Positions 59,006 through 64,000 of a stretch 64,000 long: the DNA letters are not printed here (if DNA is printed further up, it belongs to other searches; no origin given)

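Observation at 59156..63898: VIT-vWA module fused to the N-terminus of a TonB-dependent-type plug and barrel in one 1580-aa protein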

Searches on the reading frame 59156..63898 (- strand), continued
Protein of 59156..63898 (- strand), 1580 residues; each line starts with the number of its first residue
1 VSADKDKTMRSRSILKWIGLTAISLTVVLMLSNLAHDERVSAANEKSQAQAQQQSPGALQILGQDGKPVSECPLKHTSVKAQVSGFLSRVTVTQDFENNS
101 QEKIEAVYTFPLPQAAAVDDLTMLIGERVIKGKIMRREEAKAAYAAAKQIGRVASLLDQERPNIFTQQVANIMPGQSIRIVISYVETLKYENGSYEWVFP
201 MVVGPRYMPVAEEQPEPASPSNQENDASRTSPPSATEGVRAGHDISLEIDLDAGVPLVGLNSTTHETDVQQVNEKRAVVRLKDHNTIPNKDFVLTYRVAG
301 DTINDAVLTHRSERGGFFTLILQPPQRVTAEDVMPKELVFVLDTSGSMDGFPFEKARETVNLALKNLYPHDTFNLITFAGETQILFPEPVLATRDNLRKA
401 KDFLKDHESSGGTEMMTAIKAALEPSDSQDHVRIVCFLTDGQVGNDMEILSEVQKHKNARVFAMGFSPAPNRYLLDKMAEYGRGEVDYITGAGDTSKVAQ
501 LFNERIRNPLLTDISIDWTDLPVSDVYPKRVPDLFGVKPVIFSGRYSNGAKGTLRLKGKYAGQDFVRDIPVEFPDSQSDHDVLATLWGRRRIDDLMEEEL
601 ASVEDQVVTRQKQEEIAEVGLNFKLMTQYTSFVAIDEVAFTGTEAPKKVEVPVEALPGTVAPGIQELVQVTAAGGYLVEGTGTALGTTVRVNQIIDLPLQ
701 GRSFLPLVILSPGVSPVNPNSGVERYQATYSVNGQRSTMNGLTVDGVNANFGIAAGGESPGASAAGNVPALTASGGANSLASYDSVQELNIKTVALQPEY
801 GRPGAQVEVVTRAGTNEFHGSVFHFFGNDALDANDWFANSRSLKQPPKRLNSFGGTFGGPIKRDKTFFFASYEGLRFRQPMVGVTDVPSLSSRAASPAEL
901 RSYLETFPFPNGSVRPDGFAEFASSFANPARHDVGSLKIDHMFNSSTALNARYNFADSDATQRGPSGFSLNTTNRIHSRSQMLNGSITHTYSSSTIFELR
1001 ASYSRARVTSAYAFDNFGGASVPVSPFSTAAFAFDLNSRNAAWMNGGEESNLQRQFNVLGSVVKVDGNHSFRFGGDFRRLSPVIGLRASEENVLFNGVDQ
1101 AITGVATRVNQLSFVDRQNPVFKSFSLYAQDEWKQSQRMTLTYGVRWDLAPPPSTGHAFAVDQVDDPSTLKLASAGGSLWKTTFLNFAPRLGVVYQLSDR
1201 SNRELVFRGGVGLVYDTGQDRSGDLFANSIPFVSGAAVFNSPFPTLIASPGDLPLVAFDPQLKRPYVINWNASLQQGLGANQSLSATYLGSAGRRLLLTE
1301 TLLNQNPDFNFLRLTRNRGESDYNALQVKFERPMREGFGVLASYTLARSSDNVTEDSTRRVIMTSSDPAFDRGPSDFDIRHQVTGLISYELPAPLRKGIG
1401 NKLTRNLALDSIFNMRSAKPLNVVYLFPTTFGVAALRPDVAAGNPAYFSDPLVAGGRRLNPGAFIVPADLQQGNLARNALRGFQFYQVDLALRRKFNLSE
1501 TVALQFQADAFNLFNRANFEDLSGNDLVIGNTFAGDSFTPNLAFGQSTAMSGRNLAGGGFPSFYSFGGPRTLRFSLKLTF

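Call 47: search_protein_families(library=pfam, proteins=[L027:6680-7417:+, L027:7707-8237:+, L027:8630-9817:+, L027:12619-13038:+, L030:5177-6553:+, L030:6550-7566:+, L065:7211-8776:+, L065:3107-4111:+, L047:3725-4732:+, L068:9941-12844:+], max_evalue=0.001)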
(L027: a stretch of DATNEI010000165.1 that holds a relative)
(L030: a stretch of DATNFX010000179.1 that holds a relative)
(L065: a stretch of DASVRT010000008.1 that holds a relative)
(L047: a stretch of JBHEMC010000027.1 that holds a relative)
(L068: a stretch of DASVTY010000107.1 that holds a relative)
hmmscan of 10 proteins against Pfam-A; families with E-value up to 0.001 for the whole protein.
L027:6680-7417:+ (245 aa): 2 families
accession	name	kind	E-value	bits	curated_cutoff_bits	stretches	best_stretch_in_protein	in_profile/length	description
PF01138.27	RNase_PH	-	5.5e-27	95.2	25.5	1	14-145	1-127/130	3' exoribonuclease family, domain 1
PF03725.20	RNase_PH_C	-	2.3e-16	59.9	20.8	1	164-229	3-67/67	3' exoribonuclease family, domain 2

L027:7707-8237:+ (176 aa): 0 families

L027:8630-9817:+ (395 aa): 1 family
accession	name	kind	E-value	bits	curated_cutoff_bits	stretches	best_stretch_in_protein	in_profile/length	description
PF03544.19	TonB_C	-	3e-16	60.1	24.6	1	317-394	1-79/79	Gram-negative bacterial TonB protein C-terminal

L027:12619-13038:+ (139 aa): 1 family
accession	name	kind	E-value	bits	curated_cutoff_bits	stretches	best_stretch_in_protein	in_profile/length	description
PF00856.33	SET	-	2e-21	76.8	22.4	1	16-112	1-104/105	SET domain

L030:5177-6553:+ (458 aa): 4 families
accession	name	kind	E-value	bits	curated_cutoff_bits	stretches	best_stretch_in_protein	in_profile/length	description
PF00696.33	AA_kinase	-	4.2e-54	184.2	24.9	1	1-285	1-234/234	Amino acid kinase family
PF22468.2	ACT_9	-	9.7e-24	83.3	27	1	389-447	1-61/61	ACT domain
PF13840.12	ACT_7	-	4.9e-06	26.7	27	1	382-445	2-65/65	ACT domain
PF01842.31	ACT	-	3.1e-05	24.1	27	1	396-446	7-64/66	ACT domain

L030:6550-7566:+ (338 aa): 3 families
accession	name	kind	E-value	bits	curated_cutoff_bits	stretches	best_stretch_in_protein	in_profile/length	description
PF01546.33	Peptidase_M20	-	6.5e-22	78.9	24.6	1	64-330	2-205/206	Peptidase family M20/M25/M40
PF07687.19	M20_dimer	-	5.5e-21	75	21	1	156-253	1-100/107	Peptidase dimerisation domain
PF04389.22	Peptidase_M28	-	0.0008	19.6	21.3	0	51-150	1-95/193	Peptidase family M28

L065:7211-8776:+ (521 aa): 5 families
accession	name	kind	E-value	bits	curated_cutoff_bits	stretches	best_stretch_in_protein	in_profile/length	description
PF01266.30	DAO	-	3.8e-56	191.6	27.9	1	18-371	1-348/353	FAD dependent oxidoreductase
PF16901.10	DAO_C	-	6.2e-23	81.5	31.4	1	418-501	38-123/126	C-terminal domain of alpha-glycerophosphate oxidase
PF12831.13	FAD_oxidored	-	2.5e-09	37.3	27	1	18-59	1-42/416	FAD dependent oxidoreductase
PF00890.30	FAD_binding_2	-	1e-06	28.7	20.4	1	18-58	1-41/414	FAD binding domain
PF03486.20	HI0933_like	-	6.7e-05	22.9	50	1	18-48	2-32/244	HI0933-like protein Rossmann domain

L065:3107-4111:+ (334 aa): 0 families

L047:3725-4732:+ (335 aa): 1 family
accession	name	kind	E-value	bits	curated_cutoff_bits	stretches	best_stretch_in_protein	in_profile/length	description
PF13354.11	Beta-lactamase2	-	2.3e-56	190.9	22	1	84-301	2-212/214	Beta-lactamase enzyme family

L068:9941-12844:+ (967 aa): 6 families
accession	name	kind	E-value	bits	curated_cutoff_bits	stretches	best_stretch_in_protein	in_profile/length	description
PF08487.16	VIT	-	6.8e-37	126.5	26.5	1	49-159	1-111/111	Vault protein inter-alpha-trypsin domain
PF13768.12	VWA_3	-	4.1e-21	76.1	27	1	298-447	2-153/155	von Willebrand factor type A domain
PF00092.34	VWA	-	1.5e-15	58.3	23.8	1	299-453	2-163/174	von Willebrand factor type A domain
PF13519.12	VWA_2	-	2.2e-12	48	27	1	299-403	1-107/107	von Willebrand factor type A domain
PF03544.19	TonB_C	-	1.6e-11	44.9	24.6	1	778-852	2-78/79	Gram-negative bacterial TonB protein C-terminal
PF13757.12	VIT_2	-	3.8e-11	43.1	23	1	48-112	13-77/78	Vault protein inter-alpha-trypsin domain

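Call 58: search_protein_families(library=pfam, alignment_id=A6, max_evalue=0.001)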
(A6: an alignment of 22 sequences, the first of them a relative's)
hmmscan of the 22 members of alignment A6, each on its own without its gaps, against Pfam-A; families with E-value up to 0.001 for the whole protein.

A. member 1, L015:465-1931:+ (488 aa): 1 family
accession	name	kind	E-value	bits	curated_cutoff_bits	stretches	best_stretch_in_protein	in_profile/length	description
PF03544.19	TonB_C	-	2.6e-15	57.1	24.6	1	410-487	1-79/79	Gram-negative bacterial TonB protein C-terminal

B. families by the number of members that match (of 22 scanned): 3 families
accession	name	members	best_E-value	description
PF03544.19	TonB_C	21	5.6e-17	Gram-negative bacterial TonB protein C-terminal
PF00589.27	Phage_integrase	1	7.4e-25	Phage integrase family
PF11139.14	SfLAP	1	0.00053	Sap, sulfolipid-1-addressing protein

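Call 69: search_solved_structures(query=A7, max_evalue=10, show_alignments=0)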
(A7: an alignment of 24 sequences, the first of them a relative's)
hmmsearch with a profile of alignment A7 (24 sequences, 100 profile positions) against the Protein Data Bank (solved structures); distinct sequences matched with E-value up to 10: 15.
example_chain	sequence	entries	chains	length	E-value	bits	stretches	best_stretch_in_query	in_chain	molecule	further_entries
5a2u_A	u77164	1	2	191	0.059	16.7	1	52-90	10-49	COMPLEMENT REGULATOR ACQUIRING PROTEIN 1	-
1w33_A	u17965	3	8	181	0.061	16.6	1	55-90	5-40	BBCRASP-1 | COMPLEMENT REGULATOR-ACQUIRING SURFACE PROTEIN 1 (CRASP-1)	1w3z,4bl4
3qgm_A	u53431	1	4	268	0.11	15.9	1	30-97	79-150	p-nitrophenyl phosphatase (Pho2)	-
6wi5_A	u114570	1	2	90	0.12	15.7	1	5-58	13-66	De novo designed protein Foldit4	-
4jdp_A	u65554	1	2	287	0.13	15.6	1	30-97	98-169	p-nitrophenyl phosphatase (Pho2)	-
7ef7_A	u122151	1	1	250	0.29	14.4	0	31-84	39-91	At2g32150/F22D22.10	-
7ef6_A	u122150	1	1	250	0.29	14.4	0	31-84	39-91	Xanthosine monophosphate phosphatase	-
6cky_A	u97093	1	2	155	0.4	14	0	25-68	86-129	Glyoxalase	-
2lta_A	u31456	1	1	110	0.43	13.9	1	30-66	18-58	De novo designed protein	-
2fi0_A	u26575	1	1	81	0.81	13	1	46-87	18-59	conserved domain protein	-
3puf_B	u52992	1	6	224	0.87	12.9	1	14-73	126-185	Ribonuclease H2 subunit B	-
9dzv_A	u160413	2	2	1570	0.87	12.9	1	7-65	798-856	Phospholipid-transporting ATPase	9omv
3p56_B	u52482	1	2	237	1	12.7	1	14-73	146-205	Ribonuclease H2 subunit B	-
2ef4_A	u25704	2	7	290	1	12.7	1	39-89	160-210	Arginase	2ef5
2eiv_A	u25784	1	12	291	1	12.7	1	39-89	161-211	Arginase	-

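Call 70: search_protein_families(library=ncbifam, proteins=[L016:799-3279:+, L023:10001-12874:+, L027:8630-9817:+], max_evalue=0.01)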
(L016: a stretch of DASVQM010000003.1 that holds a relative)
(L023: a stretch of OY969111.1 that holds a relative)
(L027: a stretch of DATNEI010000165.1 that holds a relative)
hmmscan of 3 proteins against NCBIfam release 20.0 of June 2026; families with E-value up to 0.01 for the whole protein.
L016:799-3279:+ (827 aa): 4 families
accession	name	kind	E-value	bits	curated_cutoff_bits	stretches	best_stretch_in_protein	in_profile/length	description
TIGR03788.1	marine_srt_targ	equivalog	1e-158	529.6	551.65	1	62-650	3-595/629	marine proteobacterial sortase target protein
TIGR02442.1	Cob-chelat-sub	hypoth_equivalog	5.7e-05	21.8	779.45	1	324-429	473-581/641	putative cobaltochelatase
TIGR02031.1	BchD-ChlD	equivalog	0.00073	18.3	499.55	1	326-429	426-530/608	magnesium chelatase ATPase subunit D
NF008230.0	PRK10997.1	equivalog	0.007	15.6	500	0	326-415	326-411/487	ATPase RavA stimulator ViaA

L023:10001-12874:+ (958 aa): 7 families
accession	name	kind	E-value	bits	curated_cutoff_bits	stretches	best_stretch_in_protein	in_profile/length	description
TIGR03788.1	marine_srt_targ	equivalog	8.2e-157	523.3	551.65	1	65-651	3-593/629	marine proteobacterial sortase target protein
TIGR01352.1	tonB_Cterm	subfamily_domain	1.1e-08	35.3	27.1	1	759-833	1-75/76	TonB family protein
NF038079.1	TonB_sider_MxcH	equivalog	2.1e-08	32.7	925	1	754-846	5-98/792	TonB-dependent siderophore myxochelin receptor MxcH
TIGR02442.1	Cob-chelat-sub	hypoth_equivalog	0.00013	20.6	779.45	1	328-418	474-562/641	putative cobaltochelatase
NF008084.0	PRK10819.1-5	equivalog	0.00063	19.7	315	1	751-788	163-200/249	TonB system transport protein TonB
NF008080.0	PRK10819.1-1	equivalog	0.0045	16.4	418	0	750-790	166-206/252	TonB system transport protein TonB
TIGR02031.1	BchD-ChlD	equivalog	0.0074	15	499.55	0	329-417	426-511/608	magnesium chelatase ATPase subunit D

L027:8630-9817:+ (395 aa): 6 families
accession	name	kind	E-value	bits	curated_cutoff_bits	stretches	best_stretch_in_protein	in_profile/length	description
NF038079.1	TonB_sider_MxcH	equivalog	7.4e-15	54.1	925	1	311-394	2-85/792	TonB-dependent siderophore myxochelin receptor MxcH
TIGR01352.1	tonB_Cterm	subfamily_domain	4.5e-11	42.9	27.1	1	319-393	1-74/76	TonB family protein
NF008081.0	PRK10819.1-2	equivalog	0.00018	21.5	377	1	304-382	147-225/240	TonB system transport protein TonB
NF008083.0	PRK10819.1-4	equivalog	0.0014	18.7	448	1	305-376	147-219/239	TonB system transport protein TonB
NF033768.1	myxo_SS_tail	domain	0.003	17.7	40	1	321-383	21-84/92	AgmX/PglI C-terminal domain-containing protein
NF008084.0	PRK10819.1-5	equivalog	0.0094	15.8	315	1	305-387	157-239/249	TonB system transport protein TonB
